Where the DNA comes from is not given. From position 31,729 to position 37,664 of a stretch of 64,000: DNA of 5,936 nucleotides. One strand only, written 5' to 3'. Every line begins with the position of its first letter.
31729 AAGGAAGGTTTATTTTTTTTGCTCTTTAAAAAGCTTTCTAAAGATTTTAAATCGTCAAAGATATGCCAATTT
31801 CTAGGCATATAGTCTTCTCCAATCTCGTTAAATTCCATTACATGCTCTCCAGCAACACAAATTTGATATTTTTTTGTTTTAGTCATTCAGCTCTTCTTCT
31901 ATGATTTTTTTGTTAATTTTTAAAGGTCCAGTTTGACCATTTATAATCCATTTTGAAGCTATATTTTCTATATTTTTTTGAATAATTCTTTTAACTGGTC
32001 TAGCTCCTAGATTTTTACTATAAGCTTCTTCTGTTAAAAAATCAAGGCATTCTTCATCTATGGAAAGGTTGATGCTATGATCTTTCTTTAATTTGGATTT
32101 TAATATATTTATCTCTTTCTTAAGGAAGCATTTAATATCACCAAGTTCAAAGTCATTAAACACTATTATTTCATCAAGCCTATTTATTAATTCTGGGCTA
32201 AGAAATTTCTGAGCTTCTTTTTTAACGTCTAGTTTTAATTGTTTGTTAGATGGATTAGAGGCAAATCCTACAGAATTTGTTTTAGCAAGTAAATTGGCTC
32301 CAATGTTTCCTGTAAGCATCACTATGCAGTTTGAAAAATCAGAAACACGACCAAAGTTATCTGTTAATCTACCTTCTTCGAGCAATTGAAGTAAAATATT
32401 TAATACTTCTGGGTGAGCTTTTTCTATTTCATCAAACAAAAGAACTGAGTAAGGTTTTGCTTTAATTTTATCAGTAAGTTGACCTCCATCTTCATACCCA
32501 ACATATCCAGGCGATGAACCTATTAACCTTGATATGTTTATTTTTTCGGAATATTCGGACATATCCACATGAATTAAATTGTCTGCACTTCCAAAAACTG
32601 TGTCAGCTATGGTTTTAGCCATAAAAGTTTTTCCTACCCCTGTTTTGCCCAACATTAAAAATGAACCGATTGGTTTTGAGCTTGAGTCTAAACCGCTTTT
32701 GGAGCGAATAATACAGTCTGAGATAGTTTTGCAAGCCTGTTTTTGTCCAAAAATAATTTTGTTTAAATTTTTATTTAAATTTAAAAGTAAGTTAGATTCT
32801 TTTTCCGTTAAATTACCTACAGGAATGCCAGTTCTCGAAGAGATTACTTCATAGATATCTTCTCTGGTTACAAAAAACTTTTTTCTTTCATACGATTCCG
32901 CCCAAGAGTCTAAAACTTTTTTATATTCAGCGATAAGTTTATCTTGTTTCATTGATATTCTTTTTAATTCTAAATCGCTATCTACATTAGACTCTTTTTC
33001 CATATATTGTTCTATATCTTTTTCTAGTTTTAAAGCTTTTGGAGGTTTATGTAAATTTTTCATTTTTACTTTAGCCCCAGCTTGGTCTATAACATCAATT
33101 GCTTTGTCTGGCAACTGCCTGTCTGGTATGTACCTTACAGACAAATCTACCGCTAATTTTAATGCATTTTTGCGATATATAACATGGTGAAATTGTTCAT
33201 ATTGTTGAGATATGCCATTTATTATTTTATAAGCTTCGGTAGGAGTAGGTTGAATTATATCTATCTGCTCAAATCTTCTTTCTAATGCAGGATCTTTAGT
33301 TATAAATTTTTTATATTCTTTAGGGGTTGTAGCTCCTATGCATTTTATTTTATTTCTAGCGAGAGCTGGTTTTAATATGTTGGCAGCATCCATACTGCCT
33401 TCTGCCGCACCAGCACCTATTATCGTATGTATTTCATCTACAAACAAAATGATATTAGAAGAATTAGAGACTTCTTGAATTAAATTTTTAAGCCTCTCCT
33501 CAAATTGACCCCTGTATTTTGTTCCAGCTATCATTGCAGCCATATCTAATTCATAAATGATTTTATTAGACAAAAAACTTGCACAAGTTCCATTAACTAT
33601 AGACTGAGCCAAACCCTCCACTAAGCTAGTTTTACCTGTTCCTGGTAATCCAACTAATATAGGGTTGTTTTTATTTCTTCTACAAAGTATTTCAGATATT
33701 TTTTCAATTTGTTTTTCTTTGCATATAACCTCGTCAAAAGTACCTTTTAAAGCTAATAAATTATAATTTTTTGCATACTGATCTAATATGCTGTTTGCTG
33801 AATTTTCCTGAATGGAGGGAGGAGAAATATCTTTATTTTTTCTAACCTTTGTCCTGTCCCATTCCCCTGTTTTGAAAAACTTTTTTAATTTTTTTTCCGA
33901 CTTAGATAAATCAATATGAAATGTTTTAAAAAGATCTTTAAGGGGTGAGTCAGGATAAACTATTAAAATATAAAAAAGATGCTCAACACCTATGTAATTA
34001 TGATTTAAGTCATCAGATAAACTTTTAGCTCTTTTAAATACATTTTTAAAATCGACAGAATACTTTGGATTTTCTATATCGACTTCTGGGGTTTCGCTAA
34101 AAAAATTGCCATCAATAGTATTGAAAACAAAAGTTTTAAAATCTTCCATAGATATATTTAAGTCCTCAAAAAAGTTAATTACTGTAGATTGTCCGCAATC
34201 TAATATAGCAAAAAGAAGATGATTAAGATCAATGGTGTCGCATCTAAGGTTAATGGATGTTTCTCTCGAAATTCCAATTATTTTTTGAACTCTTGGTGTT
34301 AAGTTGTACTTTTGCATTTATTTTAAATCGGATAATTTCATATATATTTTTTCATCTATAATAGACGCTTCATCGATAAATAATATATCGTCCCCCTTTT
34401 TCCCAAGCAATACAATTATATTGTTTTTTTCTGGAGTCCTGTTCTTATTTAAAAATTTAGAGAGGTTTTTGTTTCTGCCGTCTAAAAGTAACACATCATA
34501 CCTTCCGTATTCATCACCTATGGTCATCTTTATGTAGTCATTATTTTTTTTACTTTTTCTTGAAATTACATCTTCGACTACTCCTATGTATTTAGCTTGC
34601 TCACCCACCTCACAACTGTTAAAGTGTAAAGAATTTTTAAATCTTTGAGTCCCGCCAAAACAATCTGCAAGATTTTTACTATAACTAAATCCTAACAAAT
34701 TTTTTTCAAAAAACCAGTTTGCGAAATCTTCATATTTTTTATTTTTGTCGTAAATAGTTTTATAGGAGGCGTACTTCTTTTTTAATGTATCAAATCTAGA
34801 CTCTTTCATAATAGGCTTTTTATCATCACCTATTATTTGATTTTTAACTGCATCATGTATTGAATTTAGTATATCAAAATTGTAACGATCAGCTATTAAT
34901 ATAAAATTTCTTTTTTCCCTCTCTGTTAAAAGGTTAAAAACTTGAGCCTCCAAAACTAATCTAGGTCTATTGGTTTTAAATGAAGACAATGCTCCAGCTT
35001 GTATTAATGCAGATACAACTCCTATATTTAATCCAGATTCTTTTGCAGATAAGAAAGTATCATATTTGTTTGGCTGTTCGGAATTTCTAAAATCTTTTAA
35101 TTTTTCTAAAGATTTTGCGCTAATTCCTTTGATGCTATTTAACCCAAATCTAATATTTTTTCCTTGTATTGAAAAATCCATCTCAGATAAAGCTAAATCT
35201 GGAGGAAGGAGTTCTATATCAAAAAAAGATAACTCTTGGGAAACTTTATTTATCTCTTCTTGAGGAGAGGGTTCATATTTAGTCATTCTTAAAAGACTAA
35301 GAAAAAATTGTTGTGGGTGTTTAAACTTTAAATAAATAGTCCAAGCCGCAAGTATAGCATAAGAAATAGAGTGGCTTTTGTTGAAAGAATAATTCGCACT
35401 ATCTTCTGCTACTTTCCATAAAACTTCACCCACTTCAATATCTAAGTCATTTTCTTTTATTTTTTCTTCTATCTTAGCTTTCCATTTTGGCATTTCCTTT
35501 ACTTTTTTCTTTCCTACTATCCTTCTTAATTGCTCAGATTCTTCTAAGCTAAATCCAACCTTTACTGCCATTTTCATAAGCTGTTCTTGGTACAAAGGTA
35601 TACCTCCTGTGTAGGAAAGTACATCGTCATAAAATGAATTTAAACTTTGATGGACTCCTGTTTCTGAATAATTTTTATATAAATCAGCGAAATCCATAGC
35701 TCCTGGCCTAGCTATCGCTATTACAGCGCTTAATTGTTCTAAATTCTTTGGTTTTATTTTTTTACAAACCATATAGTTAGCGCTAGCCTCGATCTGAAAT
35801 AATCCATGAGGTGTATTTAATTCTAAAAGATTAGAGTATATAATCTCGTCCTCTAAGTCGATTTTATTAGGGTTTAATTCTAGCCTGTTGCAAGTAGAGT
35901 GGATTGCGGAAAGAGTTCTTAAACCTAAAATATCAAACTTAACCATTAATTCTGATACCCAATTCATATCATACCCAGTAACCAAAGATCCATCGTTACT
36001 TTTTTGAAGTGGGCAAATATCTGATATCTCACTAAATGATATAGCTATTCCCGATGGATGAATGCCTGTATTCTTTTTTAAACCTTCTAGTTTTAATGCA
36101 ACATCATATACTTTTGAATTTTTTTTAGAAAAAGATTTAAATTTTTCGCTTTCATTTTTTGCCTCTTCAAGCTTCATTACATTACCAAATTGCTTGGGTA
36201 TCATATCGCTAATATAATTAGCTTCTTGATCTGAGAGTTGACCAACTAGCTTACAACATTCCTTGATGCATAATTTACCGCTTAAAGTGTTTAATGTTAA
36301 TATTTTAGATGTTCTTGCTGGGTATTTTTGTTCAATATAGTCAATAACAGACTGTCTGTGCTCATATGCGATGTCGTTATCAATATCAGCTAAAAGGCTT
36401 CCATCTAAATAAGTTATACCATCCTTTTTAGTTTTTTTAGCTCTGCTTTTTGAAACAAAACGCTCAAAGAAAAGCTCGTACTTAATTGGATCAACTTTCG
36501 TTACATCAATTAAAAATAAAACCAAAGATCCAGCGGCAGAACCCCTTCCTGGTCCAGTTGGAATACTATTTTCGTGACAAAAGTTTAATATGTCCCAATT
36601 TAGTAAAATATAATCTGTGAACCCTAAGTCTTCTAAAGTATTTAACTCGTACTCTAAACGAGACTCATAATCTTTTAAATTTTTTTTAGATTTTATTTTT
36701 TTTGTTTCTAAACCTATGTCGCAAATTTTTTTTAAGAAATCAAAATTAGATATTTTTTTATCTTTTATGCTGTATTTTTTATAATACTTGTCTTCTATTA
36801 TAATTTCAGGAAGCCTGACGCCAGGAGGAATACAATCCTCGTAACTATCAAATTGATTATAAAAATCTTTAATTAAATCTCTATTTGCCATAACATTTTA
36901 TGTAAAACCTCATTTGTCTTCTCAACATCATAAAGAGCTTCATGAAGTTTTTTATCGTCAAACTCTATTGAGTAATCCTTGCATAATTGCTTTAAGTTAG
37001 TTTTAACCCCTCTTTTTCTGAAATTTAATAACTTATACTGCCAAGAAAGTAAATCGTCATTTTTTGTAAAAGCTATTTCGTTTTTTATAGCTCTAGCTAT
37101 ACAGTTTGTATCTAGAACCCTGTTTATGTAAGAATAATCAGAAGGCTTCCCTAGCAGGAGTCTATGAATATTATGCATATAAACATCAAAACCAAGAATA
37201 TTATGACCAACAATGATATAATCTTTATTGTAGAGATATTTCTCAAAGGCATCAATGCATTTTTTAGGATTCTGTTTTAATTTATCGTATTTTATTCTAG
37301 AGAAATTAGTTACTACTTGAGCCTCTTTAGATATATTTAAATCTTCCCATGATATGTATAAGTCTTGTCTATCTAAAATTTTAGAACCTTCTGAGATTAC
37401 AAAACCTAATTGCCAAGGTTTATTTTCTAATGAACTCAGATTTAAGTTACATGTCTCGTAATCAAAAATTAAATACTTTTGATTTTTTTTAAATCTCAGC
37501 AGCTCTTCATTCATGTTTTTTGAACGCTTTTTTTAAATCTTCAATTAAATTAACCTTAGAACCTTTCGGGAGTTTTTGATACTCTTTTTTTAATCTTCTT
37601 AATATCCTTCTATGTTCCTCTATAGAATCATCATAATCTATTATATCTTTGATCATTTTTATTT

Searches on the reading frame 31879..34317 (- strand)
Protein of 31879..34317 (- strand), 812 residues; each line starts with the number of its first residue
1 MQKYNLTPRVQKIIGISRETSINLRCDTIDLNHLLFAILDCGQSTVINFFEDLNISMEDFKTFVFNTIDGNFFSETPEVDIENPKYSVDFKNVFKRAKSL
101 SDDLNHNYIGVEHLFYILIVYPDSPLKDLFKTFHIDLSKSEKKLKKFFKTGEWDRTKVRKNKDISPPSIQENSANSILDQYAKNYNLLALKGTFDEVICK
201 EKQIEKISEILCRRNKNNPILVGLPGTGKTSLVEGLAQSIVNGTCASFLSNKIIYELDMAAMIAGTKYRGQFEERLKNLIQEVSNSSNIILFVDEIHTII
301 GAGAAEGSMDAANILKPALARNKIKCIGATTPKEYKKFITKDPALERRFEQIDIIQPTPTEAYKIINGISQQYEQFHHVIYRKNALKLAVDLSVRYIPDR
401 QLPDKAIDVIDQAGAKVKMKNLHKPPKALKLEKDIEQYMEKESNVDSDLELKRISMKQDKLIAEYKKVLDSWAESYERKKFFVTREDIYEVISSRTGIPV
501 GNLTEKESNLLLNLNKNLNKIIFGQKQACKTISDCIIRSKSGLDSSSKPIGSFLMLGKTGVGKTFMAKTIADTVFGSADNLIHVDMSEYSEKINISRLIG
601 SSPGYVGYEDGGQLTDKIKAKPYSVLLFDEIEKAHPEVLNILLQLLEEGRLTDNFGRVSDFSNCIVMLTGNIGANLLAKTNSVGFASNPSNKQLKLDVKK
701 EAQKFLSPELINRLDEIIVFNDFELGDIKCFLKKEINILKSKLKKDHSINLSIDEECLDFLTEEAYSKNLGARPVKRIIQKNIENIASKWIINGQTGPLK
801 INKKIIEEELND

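Call 9: search_protein_families(library=phrogs, proteins=[window:31879-34317:-], max_evalue=0.00001)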
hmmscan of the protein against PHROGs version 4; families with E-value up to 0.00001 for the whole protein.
window:31879-34317:- (812 aa): 11 families
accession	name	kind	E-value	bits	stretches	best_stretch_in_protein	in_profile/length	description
phrog_4871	-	other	1e-225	752.7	1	4-798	6-739/764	ATP-dependent protease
phrog_168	-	DNA, RNA and nucleotide metabolism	6.9e-14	53.2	2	193-371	19-175/314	clamp loader of DNA polymerase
phrog_10401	-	other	9.5e-11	42.1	0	183-302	427-533/667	ATPase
phrog_4339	-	unknown function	1.8e-10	41.6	0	553-591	54-89/552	-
phrog_249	-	moron, auxiliary metabolic gene and host takeover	4.6e-10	40.4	0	431-671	35-244/380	porphyrin biosynthesis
phrog_3757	-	unknown function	1.7e-09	38.6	0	190-301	101-198/367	-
phrog_3277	-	DNA, RNA and nucleotide metabolism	9.5e-09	36.3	0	213-296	7-87/168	DnaC-like helicase loader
phrog_1297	-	other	3.5e-08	33.9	0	553-654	28-131/356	ATPase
phrog_5846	-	DNA, RNA and nucleotide metabolism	3.9e-08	34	0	193-392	14-187/380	clamp loader of DNA polymerase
phrog_16448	-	other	3.5e-06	26.6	0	212-299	446-527/680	ATPase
phrog_8638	-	unknown function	4.8e-06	26.5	0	220-301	309-378/568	-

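Call 11: search_protein_families(library=pfam, proteins=[window:31879-34317:-], max_evalue=0.001)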
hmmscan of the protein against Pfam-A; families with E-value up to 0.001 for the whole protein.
window:31879-34317:- (812 aa): 24 families
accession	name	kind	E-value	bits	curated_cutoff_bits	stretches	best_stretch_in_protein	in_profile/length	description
PF07724.20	AAA_2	-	2.2e-58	197.4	27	1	548-717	1-166/166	AAA domain (Cdc48 subfamily)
PF17871.7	AAA_lid_9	-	8.4e-29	100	22.8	1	360-450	3-93/104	AAA lid domain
PF00004.35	AAA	-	9.9e-24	84.7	21.2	2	220-351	2-125/131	ATPase family associated with various cellular activities (AAA)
PF07728.20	AAA_5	-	2.3e-16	60.5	22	1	553-692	2-133/139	AAA domain (dynein-related subfamily)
PF10431.15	ClpB_D2-small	-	1.5e-14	54.3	21.9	1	732-796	10-73/81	C-terminal, D2-small domain, of ClpB protein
PF13191.12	AAA_16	-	2.6e-11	44.8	32.6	1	197-266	2-64/167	AAA ATPase domain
PF13401.12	AAA_22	-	7.4e-11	42.9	27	0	554-647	9-109/130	AAA domain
PF00158.32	Sigma54_activat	-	5.2e-10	39.7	20.2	1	552-652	24-123/168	Sigma-54 interaction domain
PF02861.25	Clp_N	-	9.9e-10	38.9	20.7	1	97-146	1-50/53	Clp amino terminal domain, pathogenicity island component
PF06309.17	Torsin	-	3.4e-07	30.8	27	1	510-578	15-81/127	Torsin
PF12775.13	AAA_7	-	6.8e-06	26.2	25.8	0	213-297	30-110/181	P-loop containing dynein motor region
PF13173.12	AAA_14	-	1.1e-05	25.9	27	0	555-649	7-88/129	AAA domain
PF01695.23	IstB_IS21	-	1.3e-05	25.2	24.1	0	200-281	76-153/238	IstB-like ATP binding protein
PF05621.17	TniB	-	4.7e-05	23.3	22.4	0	256-354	88-184/189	Bacterial TniB protein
PF13238.12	AAA_18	-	0.00017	22.5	29.4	0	220-288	2-68/128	AAA domain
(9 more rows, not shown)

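Call 22: search_protein_families(library=ncbifam, proteins=[window:31879-34317:-], max_evalue=0.1)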
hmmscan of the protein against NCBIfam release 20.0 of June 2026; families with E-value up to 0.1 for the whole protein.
window:31879-34317:- (812 aa): 49 families (the best 25 are shown)
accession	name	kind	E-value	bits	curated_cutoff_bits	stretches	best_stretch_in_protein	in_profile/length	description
TIGR03346.1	chaperone_ClpB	equivalog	2.6e-219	730.8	1232.1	2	6-474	1-459/853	ATP-dependent chaperone ClpB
TIGR02639.1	ClpA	equivalog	2.3e-209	697.3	993.15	2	9-469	4-455/734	ATP-dependent Clp protease ATP-binding subunit ClpA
TIGR03345.1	VI_ClpV1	equivalog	1.4e-186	622.4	884.95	2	10-467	5-457/852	type VI secretion system ATPase TssH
NF033607.0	disagg_AAA_ClpG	exception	3.1e-180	601.2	1900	1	28-794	111-864/932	AAA family protein disaggregase ClpG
NF008118.0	PRK10865.1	equivalog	9.8e-174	579.5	1417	2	451-803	495-845/857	ATP-dependent chaperone ClpB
NF033606.1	heat_AAA_ClpK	exception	1.1e-168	562.9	1900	1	27-797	133-889/949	heat shock survival AAA family ATPase ClpK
NF008263.0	PRK11034.1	equivalog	2.3e-162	541.6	1350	2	161-440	152-431/758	ATP-dependent Clp protease ATP-binding subunit ClpA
NF003745.1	PRK05342.1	equivalog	6.8e-14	51.5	359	2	699-808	288-401/418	ATP-dependent Clp protease ATP-binding subunit ClpX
TIGR03922.1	T7SS_EccA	equivalog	1.5e-11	43.6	466.65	1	150-413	241-508/557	type VII secretion AAA-ATPase EccA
TIGR00382.1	clpX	equivalog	7.4e-08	31.8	370.75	1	701-786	296-385/414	ATP-dependent protease ATP-binding subunit ClpX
NF005304.0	PRK06835.1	equivalog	9.8e-08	31.4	215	1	530-598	163-231/330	ATP-binding protein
TIGR01243.1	CDC48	subfamily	3.4e-07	29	802.65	1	220-300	216-284/733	CDC48 family AAA ATPase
NF003229.0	PRK04195.1-5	equivalog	3.6e-07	29.2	280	2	194-240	16-68/413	replication factor C large subunit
TIGR02881.1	spore_V_K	equivalog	7.8e-07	28.4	422.95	1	220-370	46-191/261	stage V sporulation protein K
NF038214.1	IS21_help_AAA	equivalog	1.2e-06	28.4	200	1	200-250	74-125/232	IS21-like element helper ATPase IstB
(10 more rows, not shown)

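Call 62: find_related_loci(query=window:31879-34317:-, collection=genome_contigs, flank=3000)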
Query window:31879-34317:- (812 aa) in genome_contigs; peptide patterns used: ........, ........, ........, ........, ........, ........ (x = any residue, [..] = any of these).
600 stretches matched a pattern (row limit reached: there are more); 599 encode a relative of the query (tblastn E <= 1e-3); the best 80 are kept; 80 distinct loci.
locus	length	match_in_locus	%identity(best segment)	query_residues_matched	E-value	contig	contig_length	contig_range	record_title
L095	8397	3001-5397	39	5-794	0e+0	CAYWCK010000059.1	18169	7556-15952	MAG TPA_asm: uncultured Bifidobacteriaceae bacterium isolate binchicken_co118_301 genome assembly, contig: NODE_3205_len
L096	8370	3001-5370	39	5-798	0e+0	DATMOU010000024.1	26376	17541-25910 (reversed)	MAG TPA_asm: Chthoniobacterales bacterium isolate SMAG_U12884 k141_2261653, whole genome shotgun sequence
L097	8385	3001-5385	39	5-795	0e+0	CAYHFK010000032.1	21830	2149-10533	MAG TPA_asm: uncultured Bifidobacterium sp. isolate ERP119702_co2_223 genome assembly, contig: NODE_1235_length_21830_co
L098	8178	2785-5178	38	5-795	0e+0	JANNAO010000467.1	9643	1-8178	MAG: Verrucomicrobiota bacterium isolate OTE_78_metabat_453 OTE_78_k141_608384, whole genome shotgun sequence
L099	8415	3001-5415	40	5-795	0e+0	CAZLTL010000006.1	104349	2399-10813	MAG TPA_asm: uncultured bacterium isolate SRP300315_co1_21 genome assembly, contig: NODE_92_length_104349_cov_9.383934, 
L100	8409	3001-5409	39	5-795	0e+0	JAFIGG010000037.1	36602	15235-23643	MAG: Opitutales bacterium isolate Super_Day4_Bin.8 NODE_524_length_36602_cov_20.475032, whole genome shotgun sequence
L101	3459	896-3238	40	5-794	0e+0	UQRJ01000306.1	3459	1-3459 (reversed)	uncultured Sporolactobacillus sp. isolate UMGS561 genome assembly, contig: NODE_3054_length_3459_cov_7.014689, whole gen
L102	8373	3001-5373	41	5-795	0e+0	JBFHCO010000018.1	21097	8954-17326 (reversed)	MAG: Candidatus Omnitrophota bacterium isolate Mix_sand06.2021.04.Z.81 k141_304128_length_21097_cov_9.4788, whole genome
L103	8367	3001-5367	40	5-795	0e+0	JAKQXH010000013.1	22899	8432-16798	MAG: Candidatus Omnitrophota bacterium isolate USST_metabat.84_sub k141_2023211, whole genome shotgun sequence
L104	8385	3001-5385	41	1-794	0e+0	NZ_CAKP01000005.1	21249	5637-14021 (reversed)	Caloramator australicus RC3, whole genome shotgun sequence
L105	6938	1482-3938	38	5-795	0e+0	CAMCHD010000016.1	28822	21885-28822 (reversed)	MAG: Akkermansia muciniphila isolate MiE-14oct19-92 genome assembly, contig: MiE-14oct19-C1856, whole genome shotgun seq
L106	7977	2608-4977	39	1-797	0e+0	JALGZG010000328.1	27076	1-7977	MAG: bacterium isolate SY70-5-8_Bin_20 SY70-5-8_Bin_20_scaffold_3732, whole genome shotgun sequence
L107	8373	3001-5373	38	5-794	0e+0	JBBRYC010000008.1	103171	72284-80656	MAG: Chthoniobacterales bacterium isolate La5_metabat2.013 La5_metabat2.013_K_3326638_L_103171_cov_15.9840, whole genome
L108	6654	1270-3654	40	4-798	0e+0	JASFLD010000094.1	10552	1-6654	MAG: Gemmatimonadales bacterium isolate D0817M02metaG_sub_Bin_188 D0817M02metaG_FD_scaffold_2535_c1, whole genome shotgu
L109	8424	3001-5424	37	5-794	0e+0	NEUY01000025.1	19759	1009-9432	MAG: Opitutia bacterium Tous-C10FEB Opitutae-Tous-C10FEB-C25, whole genome shotgun sequence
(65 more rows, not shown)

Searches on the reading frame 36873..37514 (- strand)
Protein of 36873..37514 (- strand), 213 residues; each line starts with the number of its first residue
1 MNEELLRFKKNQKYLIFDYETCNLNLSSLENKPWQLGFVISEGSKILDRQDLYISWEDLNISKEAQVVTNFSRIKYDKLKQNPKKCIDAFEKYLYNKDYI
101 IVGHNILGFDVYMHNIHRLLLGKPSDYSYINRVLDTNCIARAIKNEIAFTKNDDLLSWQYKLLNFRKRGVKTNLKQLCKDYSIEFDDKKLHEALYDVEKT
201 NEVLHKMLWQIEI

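Call 11: search_protein_families(library=pfam, proteins=[window:36873-37514:-], max_evalue=0.001)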
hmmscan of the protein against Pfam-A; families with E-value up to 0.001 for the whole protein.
window:36873-37514:- (213 aa): 1 family
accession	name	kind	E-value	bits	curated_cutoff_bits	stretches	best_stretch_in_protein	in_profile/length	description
PF00929.31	RNase_T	-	4.5e-10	40.8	24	1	15-203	1-163/164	Exonuclease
